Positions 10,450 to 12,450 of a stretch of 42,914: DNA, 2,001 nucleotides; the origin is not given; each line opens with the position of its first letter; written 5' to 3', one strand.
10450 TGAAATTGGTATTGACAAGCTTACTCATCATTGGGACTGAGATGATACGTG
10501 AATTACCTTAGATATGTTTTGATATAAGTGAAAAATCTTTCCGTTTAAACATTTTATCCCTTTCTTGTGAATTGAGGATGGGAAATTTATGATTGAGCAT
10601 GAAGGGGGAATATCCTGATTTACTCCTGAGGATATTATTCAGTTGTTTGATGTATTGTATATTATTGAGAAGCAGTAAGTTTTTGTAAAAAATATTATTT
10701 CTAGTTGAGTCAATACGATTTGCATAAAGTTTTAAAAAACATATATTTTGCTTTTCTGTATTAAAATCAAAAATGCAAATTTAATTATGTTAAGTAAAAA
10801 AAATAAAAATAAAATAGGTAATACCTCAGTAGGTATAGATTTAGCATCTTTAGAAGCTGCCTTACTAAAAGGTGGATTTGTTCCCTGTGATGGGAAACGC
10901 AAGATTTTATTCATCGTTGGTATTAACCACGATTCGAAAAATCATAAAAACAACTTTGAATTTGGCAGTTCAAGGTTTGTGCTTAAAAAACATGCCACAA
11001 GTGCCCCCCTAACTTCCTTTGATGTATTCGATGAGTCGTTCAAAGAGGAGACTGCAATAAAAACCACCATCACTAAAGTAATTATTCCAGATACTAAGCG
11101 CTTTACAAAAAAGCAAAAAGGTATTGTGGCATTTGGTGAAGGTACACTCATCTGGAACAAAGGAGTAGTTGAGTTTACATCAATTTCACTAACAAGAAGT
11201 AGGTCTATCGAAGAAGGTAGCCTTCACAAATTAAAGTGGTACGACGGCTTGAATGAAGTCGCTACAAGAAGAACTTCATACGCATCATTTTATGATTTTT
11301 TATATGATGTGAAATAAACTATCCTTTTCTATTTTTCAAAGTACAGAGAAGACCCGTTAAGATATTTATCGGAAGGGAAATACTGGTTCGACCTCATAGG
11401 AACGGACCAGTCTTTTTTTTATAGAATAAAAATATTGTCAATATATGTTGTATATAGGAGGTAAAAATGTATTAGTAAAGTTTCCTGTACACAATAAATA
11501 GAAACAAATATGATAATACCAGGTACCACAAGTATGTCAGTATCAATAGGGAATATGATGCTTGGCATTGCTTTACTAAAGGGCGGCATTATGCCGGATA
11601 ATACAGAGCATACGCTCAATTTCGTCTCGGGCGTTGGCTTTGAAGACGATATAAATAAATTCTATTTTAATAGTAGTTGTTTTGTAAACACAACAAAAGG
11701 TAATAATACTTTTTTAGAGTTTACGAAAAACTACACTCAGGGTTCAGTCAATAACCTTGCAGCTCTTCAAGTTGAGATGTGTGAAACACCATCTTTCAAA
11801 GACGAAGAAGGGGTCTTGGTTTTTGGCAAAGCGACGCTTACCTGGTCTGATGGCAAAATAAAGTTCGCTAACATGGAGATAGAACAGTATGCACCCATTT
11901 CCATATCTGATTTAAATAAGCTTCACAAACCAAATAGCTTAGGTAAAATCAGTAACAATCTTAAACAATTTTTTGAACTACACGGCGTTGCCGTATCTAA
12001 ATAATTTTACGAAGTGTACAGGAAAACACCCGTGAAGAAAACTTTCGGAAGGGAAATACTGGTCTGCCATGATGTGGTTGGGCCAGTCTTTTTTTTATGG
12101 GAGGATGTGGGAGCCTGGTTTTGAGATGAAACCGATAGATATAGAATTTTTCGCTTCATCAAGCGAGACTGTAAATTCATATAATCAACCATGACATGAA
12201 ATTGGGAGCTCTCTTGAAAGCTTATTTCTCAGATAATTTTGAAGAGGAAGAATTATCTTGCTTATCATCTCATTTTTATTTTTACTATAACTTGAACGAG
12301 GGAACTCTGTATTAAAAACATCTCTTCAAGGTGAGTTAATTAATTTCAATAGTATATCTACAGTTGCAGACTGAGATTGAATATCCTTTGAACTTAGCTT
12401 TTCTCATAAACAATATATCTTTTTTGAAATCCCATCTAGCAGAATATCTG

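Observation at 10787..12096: Duplicated cassette: UGA-free small proteins with ALLKGG N-termini, upstream mini-ORFs and a conserved 3' UTR/terminator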

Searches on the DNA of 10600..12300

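Call 7: search_rna_families(source=window, start=10600, end=12300, threshold=evalue, max_evalue=10)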
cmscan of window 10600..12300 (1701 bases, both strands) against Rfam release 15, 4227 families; matches with E-value up to 10: 4.
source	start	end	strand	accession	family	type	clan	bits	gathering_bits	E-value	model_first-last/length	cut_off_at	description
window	11636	11701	+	RF00160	snoZ159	Gene; snRNA; snoRNA; CD-box;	CL00065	19.9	39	1.5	1-86/86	no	Small nucleolar RNA Z159/U59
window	12191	12288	+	RF01392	isrI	Gene; sRNA;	-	17.6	45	9.5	1-98/98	no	isrI Hfq binding RNA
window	12261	12281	-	RF02098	DGCR5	Gene; lncRNA;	-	15.7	50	8.7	29-49/49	no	DiGeorge syndrome critical region gene 5 conserved region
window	12261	12279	-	RF01905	HOTAIR_2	Gene; lncRNA;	-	15.4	60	1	50-69/69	no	HOTAIR conserved region 2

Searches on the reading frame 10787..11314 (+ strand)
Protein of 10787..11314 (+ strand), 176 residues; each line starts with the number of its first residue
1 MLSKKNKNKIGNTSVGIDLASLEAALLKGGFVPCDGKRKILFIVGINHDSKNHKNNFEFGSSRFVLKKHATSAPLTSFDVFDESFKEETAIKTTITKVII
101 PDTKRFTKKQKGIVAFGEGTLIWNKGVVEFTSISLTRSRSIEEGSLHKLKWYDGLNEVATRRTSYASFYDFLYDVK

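Call 8: search_protein_families(library=pfam, proteins=[window:10787-11314:+], max_evalue=10)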
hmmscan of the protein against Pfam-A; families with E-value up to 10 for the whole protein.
seq(176 aa): 0 families

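Call 15: find_homologous_proteins(query=window:10787-11314:+, max_evalue=10)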
Query seq(176 aa) (176 aa): 1 proteins with E <= 10 among 66 candidates.
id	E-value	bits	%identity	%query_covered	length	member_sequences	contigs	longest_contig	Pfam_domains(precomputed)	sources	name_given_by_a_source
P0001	2.9e-110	384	100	100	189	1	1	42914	-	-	-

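Call 21: predict_structure(alignment_id=A2)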
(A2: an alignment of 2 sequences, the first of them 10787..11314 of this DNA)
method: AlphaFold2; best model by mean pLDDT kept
length: 176 residues; sequences in the alignment: 2
mean_pLDDT: 41.9   pTM: 0.41
mean pLDDT of the five models: 41.9, 40.0, 38.2, 36.9, 34.8
residues with pLDDT >= 90: 0; 70-90: 0; 50-70: 66; < 50: 110
segments of 3 or more residues with pLDDT < 50: 1-34, 60-108, 150-176
pLDDT, mean of each block of 10 residues (from residue 1): 27 30 33 52 59 55 36 27 25 31 47 59 57 58 57 32 35 33
secondary structure, 60 per line:
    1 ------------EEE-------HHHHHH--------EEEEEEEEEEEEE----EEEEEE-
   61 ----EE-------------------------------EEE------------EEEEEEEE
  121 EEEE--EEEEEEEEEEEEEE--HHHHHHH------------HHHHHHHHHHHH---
elements in order: E13-15 H23-28 E37-49 E54-59 E98-100 E113-124 E127-140 H143-149 H162-173

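Call 24: search_protein_representatives(alignment_id=A2)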
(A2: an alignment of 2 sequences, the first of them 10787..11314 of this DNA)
Query: 2 sequences, 178 profile positions. Proteins with E-value up to 0.001 (for the whole library): 2; up to 1e-10: 2; up to 1e-30: 2. The best 2 are listed.
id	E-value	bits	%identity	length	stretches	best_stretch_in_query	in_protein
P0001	5.6e-93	326.1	-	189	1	1-178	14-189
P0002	8.0e-82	289.8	-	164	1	2-176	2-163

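Call 30: find_encoding_contigs(protein=P0002, flank=10000, max_places=6)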
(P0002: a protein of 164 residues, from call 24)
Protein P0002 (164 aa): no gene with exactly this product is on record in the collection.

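Call 33: search_protein_families(library=phrogs, proteins=[window:10787-11314:+], max_evalue=10)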
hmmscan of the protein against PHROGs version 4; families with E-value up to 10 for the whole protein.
window:10787-11314:+ (176 aa): 0 families

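Call 34: search_protein_families(library=ncbifam, proteins=[window:10787-11314:+], max_evalue=10)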
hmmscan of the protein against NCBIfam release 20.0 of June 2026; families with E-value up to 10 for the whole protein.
window:10787-11314:+ (176 aa): 0 families

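Call 35: search_protein_families(library=padloc, proteins=[window:10787-11314:+], max_evalue=10)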
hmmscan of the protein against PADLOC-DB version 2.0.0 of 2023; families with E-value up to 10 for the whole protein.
window:10787-11314:+ (176 aa): 0 families

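Call 36: search_solved_structures(query=A2, max_evalue=10)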
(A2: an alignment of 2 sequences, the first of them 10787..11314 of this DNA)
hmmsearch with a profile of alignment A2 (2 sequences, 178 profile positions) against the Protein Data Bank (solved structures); distinct sequences matched with E-value up to 10: 0.

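Call 60: find_related_loci(query=A2, collection=viral_contigs, flank=5000)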
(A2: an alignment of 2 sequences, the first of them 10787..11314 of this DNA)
Query A2 (176 aa) in viral_contigs; peptide patterns used: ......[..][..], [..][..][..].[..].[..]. (x = any residue, [..] = any of these).
85 stretches matched a pattern, but none encodes a relative of the query by tblastn (E <= 1e-3).

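Call 61: search_dna_similar(query=window:10787-11314:+, collection=phages, mode=protein, max_evalue=1, max_rows=10)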
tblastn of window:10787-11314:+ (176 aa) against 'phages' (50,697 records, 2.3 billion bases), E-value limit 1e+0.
No match.

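Call 63: find_related_loci(query=A2, collection=genome_contigs, flank=5000)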
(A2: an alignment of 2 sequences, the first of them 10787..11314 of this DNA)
Query A2 (176 aa) in genome_contigs; peptide patterns used: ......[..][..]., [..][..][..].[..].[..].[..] (x = any residue, [..] = any of these).
58 stretches matched a pattern, but none encodes a relative of the query by tblastn (E <= 1e-3).

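Call 72: fold_search(model_id=the predicted structure, library=pdb)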
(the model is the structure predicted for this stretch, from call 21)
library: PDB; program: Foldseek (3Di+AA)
matches with E <= 10: 534; with E <= 0.001: 0
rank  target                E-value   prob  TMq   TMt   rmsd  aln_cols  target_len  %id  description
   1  3ef8_A                3.8e-01  0.16  0.14  0.16   5.1        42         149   19  Crystal structure of Putative Scytalone Dehydratase (YP_496742.1) from NOVOSPHINGOBIUM AROMATICIVORANS DSM 12444 at 1. (released 2008-09-30)
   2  2zxo                  6.5e-01  0.18  0.17  0.06   4.7        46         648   11  Crystal structure of RecJ from Thermus thermophilus HB8 (released 2010-01-05)
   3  6a5f_A                7.3e-01  0.08  0.13  0.15  13.0        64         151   22  The structure of [4+2] and [6+4] cyclase in the biosynthetic pathway of nargenicin (released 2019-02-06)
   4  2zxr                  7.8e-01  0.14  0.21  0.08   6.2       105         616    7  Crystal structure of RecJ in complex with Mg2+ from Thermus thermophilus HB8 (released 2010-01-05)
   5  6a5h_A                8.8e-01  0.08  0.14  0.15  11.5        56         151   16  The structure of [4+2] and [6+4] cyclase in the biosynthetic pathway of unidentified natural product (released 2019-02-06)
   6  8c5y_L                9.9e-01  0.10  0.22  0.29  11.1       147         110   10  RPA tetrameric supercomplex from Pyrococcus abyssi (released 2023-05-03)
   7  4gop_B                1.0e+00  0.14  0.27  0.35   6.3       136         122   12  Structure and Conformational Change of a Replication Protein A Heterotrimer Bound to ssDNA (released 2012-11-28)
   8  3s5c_B                1.0e+00  0.10  0.12  0.14   4.3        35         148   14  Crystal Structure of a Hexachlorocyclohexane dehydrochlorinase (LinA) Type2 (released 2012-05-23)
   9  3oip                  1.0e+00  0.08  0.26  0.24  15.7       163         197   10  Crystal structure of Yeast telomere protein Cdc13 OB1 (released 2010-11-03)
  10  8emh_C                1.2e+00  0.11  0.27  0.10   9.0       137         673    9  CryoEM characterization of a unique AAA+ BrxL phage restriction factor (released 2023-02-01)
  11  6a5h_B                1.2e+00  0.06  0.13  0.15  13.1        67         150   19  The structure of [4+2] and [6+4] cyclase in the biosynthetic pathway of unidentified natural product (released 2019-02-06)
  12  9bkd_B                1.2e+00  0.03  0.13  0.15  14.0       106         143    8  The structure of human Pdcd4 bound to the 40S small ribosomal subunit (released 2024-09-04)
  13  3ako_C                1.3e+00  0.04  0.17  0.20  16.6       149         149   16  Crystal Structure of the Reassembled Venus (released 2011-08-03)
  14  3gre                  1.3e+00  0.03  0.10  0.05   9.9        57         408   12  Crystal structure of Saccharomyces cerevisiae Vps15 WD repeat domain (released 2009-07-28)
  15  6a5g_A                1.4e+00  0.06  0.14  0.16  13.4        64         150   20  The structure of [4+2] and [6+4] cyclase in the biosynthetic pathway of streptoseomycin (released 2019-02-06)
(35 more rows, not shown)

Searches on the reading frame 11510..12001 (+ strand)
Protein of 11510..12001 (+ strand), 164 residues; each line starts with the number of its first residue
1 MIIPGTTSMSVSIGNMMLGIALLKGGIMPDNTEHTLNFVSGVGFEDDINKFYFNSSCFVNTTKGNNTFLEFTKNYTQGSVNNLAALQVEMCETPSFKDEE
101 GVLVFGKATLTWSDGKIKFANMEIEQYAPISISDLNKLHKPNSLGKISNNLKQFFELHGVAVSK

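Call 8: search_protein_families(library=pfam, proteins=[window:11510-12001:+], max_evalue=10)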
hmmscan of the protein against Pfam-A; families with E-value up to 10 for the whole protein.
seq(164 aa): 2 families
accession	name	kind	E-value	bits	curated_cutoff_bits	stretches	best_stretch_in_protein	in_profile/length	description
PF14538.11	Raptor_N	-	0.091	13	27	1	112-142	104-134/151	Raptor N-terminal CASPase like domain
PF09494.16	Slx4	-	0.19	12.2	24.8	1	124-162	18-58/60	Slx4 endonuclease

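Call 33: search_protein_families(library=phrogs, proteins=[window:11510-12001:+], max_evalue=10)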
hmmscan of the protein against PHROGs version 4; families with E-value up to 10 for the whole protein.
window:11510-12001:+ (164 aa): 1 family
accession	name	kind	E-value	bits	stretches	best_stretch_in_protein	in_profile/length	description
phrog_4556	-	unknown function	0.22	12.2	1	105-121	30-46/54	-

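Call 34: search_protein_families(library=ncbifam, proteins=[window:11510-12001:+], max_evalue=10)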
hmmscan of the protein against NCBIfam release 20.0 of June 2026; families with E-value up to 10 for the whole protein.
window:11510-12001:+ (164 aa): 0 families

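Call 35: search_protein_families(library=padloc, proteins=[window:11510-12001:+], max_evalue=10)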
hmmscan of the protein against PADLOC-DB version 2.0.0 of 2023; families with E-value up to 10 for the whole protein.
window:11510-12001:+ (164 aa): 0 families

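Call 62: search_dna_similar(query=window:11510-12001:+, collection=phages, mode=protein, max_evalue=1, max_rows=10)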
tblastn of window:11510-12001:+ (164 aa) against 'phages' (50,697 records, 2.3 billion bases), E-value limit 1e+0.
No match.

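Call 91: predict_structure(alignment_id=A6)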
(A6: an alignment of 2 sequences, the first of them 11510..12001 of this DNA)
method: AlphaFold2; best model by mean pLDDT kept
length: 164 residues; sequences in the alignment: 2
mean_pLDDT: 52.6   pTM: 0.51
mean pLDDT of the five models: 52.6, 52.5, 39.5, 37.3, 29.9
residues with pLDDT >= 90: 0; 70-90: 33; 50-70: 59; < 50: 72
segments of 3 or more residues with pLDDT < 50: 1-16, 53-85, 139-151, 157-164
pLDDT, mean of each block of 10 residues (from residue 1): 25 45 60 70 60 46 32 33 48 63 72 71 72 63 42 46 36
secondary structure, 60 per line:
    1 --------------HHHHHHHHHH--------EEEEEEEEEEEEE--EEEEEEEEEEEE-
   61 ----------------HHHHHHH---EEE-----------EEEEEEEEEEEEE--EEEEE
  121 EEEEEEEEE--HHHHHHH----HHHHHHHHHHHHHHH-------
elements in order: H15-24 E33-45 E48-59 H77-83 E87-89 E101-113 E116-129 H132-138 H143-157

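Call 93: fold_search(model_id=the predicted structure, library=pdb)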
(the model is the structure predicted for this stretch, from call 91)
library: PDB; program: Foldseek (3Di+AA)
matches with E <= 10: 361; with E <= 0.001: 0
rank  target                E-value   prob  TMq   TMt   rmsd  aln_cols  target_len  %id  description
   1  4uxo_C                4.5e-01  0.04  0.16  0.09  15.3       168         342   10  Conserved mechanisms of microtubule-stimulated ADP release, ATP binding, and force generation in transport kinesins (released 2014-09-24)
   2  3k3b_A                8.9e-01  0.01  0.14  0.09  17.1       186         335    9  Co-crystal structure of the human kinesin Eg5 with a novel tetrahydro-beta-carboline (released 2009-12-15)
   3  3oiq_A                1.0e+00  0.05  0.23  0.22  15.3       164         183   14  Crystal structure of yeast telomere protein Cdc13 OB1 and the catalytic subunit of DNA polymerase alpha Pol1 (released 2010-11-03)
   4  5lt2_E                1.1e+00  0.03  0.18  0.12  17.6       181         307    8  nucleotide-free kinesin-1 motor domain, P1 crystal form (released 2017-03-01)
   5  4pn1_B                1.1e+00  0.01  0.11  0.09  17.8       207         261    9  Structure of S. pombe Pct1 RNA triphosphatase in complex with the Spt5 CTD (released 2014-11-12)
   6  7jsm_C                1.1e+00  0.05  0.20  0.11  13.7       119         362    9  CRYSTAL STRUCTURE OF NATIVE BOVINE ARRESTIN 1 (released 2021-10-13)
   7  3jua_E                1.1e+00  0.03  0.18  0.15  13.9       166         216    8  Structural basis of YAP recognition by TEAD4 in the Hippo pathway (released 2010-02-23)
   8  1vgg_A                1.1e+00  0.02  0.16  0.17  16.2       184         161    9  Crystal Structure of the Conserved Hypothetical Protein TTHA1091 from Thermus Thermophilus HB8 (released 2004-10-26)
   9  3jua_C                1.3e+00  0.04  0.19  0.16  14.2       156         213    8  Structural basis of YAP recognition by TEAD4 in the Hippo pathway (released 2010-02-23)
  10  3gbj_B                1.3e+00  0.03  0.16  0.11  11.5       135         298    7  Crystal structure of the motor domain of kinesin KIF13B bound with ADP (released 2009-03-03)
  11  3cob_C                1.3e+00  0.03  0.17  0.09  14.5       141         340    9  Structural Dynamics of the Microtubule binding and regulatory elements in the Kinesin-like Calmodulin binding protein (released 2008-06-24)
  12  3ef8_A                1.4e+00  0.08  0.15  0.16   4.9        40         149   18  Crystal structure of Putative Scytalone Dehydratase (YP_496742.1) from NOVOSPHINGOBIUM AROMATICIVORANS DSM 12444 at 1. (released 2008-09-30)
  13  3s5c_B                1.4e+00  0.07  0.12  0.13   4.4        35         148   20  Crystal Structure of a Hexachlorocyclohexane dehydrochlorinase (LinA) Type2 (released 2012-05-23)
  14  3oip                  1.4e+00  0.03  0.23  0.20  16.0       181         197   15  Crystal structure of Yeast telomere protein Cdc13 OB1 (released 2010-11-03)
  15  3cob_A                1.5e+00  0.02  0.17  0.09  16.8       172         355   10  Structural Dynamics of the Microtubule binding and regulatory elements in the Kinesin-like Calmodulin binding protein (released 2008-06-24)
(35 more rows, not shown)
